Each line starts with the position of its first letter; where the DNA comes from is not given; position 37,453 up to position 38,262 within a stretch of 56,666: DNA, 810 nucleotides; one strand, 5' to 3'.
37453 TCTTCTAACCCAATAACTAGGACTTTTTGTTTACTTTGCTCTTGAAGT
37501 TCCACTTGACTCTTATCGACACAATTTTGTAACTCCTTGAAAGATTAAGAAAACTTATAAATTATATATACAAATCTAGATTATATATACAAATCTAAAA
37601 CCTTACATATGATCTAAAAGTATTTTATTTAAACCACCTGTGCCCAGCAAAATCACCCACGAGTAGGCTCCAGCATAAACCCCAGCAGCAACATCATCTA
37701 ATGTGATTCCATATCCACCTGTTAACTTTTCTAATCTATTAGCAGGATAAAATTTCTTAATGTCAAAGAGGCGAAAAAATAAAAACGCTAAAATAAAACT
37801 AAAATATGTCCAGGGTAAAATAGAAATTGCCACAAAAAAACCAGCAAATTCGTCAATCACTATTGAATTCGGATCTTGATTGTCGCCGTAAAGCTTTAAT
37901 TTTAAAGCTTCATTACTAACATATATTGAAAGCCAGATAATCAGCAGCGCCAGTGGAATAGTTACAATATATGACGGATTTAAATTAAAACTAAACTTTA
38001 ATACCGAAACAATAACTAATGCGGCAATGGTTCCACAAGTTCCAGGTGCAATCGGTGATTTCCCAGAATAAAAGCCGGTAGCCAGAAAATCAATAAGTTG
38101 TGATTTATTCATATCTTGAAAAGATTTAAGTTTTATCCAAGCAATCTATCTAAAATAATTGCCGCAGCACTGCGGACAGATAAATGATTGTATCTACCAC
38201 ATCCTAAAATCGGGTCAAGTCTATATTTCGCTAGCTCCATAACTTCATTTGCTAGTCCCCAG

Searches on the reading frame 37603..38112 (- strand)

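Call 51: search_protein_families(library=pfam, proteins=[window:37603-38112:-], max_evalue=0.00001)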
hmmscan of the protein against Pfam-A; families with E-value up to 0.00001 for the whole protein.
window:37603-38112:- (169 aa): 1 family
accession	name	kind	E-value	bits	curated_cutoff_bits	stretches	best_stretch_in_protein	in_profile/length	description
PF04608.18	PgpA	-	4.5e-37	127.6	28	1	9-153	1-139/141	Phosphatidylglycerophosphatase A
